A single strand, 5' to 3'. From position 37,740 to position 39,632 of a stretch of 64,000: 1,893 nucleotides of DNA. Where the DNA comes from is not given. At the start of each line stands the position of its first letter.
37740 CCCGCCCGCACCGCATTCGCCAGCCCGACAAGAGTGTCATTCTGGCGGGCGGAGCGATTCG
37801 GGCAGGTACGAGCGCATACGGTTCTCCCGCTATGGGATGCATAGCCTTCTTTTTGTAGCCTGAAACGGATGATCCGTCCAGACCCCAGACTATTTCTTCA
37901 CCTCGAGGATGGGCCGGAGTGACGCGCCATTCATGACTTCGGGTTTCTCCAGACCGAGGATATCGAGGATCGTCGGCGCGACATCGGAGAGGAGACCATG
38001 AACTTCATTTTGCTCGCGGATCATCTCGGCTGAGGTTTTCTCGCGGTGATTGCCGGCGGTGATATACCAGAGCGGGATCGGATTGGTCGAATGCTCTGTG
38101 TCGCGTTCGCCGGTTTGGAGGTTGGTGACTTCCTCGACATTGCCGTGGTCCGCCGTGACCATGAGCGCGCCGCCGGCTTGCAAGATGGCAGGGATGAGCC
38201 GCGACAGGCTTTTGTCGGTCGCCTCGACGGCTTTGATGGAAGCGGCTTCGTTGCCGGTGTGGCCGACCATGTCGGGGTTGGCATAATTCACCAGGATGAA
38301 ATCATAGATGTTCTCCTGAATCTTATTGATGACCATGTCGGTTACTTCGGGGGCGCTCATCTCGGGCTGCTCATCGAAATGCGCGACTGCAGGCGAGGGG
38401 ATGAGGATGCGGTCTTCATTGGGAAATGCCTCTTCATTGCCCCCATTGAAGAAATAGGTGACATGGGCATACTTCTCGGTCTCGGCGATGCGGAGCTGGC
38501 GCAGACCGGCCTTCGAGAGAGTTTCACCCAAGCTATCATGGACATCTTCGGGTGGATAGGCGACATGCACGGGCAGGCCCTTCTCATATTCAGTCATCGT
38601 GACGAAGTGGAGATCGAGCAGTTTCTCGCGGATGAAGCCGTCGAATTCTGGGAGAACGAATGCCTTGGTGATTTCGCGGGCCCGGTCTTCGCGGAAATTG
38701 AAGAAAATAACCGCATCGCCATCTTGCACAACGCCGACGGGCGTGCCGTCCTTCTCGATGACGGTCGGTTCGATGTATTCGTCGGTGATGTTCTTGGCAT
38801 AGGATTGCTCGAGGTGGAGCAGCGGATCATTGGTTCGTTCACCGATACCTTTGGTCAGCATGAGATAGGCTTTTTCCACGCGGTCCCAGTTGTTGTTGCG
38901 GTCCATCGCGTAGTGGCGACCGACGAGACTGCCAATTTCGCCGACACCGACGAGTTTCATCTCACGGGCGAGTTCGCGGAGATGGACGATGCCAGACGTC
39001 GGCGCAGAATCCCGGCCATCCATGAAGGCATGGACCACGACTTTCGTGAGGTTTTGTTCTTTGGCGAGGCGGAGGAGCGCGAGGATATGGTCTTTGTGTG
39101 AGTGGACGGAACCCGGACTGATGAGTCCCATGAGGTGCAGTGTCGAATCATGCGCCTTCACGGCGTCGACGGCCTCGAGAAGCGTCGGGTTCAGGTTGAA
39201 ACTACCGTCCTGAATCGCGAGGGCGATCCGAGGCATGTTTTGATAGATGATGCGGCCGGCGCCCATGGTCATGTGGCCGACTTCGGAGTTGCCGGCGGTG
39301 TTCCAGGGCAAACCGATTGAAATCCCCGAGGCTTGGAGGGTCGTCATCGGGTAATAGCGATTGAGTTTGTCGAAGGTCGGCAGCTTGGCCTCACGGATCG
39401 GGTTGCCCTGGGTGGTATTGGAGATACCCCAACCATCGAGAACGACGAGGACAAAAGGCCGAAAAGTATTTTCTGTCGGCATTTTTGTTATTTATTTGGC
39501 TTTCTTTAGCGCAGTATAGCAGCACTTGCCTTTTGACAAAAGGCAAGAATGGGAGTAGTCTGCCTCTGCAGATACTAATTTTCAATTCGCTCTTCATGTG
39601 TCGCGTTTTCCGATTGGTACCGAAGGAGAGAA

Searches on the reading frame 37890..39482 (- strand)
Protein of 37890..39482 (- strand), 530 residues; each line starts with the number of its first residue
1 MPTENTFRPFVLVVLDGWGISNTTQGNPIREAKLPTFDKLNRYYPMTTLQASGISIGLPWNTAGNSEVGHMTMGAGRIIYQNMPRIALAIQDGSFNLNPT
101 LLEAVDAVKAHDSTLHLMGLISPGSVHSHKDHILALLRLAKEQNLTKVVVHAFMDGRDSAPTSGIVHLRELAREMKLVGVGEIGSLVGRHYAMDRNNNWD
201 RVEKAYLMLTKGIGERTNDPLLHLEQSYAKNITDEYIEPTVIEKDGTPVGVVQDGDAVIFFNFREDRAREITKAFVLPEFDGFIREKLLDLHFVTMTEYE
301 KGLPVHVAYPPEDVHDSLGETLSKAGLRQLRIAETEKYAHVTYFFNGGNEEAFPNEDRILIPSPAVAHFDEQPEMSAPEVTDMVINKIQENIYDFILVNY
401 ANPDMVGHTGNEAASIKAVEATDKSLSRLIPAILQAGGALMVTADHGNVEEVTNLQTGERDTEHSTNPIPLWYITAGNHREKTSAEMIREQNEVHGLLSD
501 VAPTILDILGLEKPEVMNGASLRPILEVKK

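Call 21: search_protein_families(library=pfam, proteins=[window:37890-39482:-], max_evalue=0.001)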
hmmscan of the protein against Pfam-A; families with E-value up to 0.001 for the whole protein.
window:37890-39482:- (530 aa): 4 families
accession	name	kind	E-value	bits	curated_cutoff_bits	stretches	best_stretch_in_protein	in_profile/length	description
PF06415.18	iPGM_N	-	2e-80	269.8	27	1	86-301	1-217/217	BPG-independent PGAM N-terminus (iPGM_N)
PF01676.23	Metalloenzyme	-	6.9e-77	258.8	24.3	1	9-513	2-252/252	Metalloenzyme superfamily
PF01663.27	Phosphodiest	-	4.2e-06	27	23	1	385-451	149-224/342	Type I phosphodiesterase / nucleotide pyrophosphatase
PF08665.17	PglZ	-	3.1e-05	24.5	25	1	393-450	114-174/179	PglZ domain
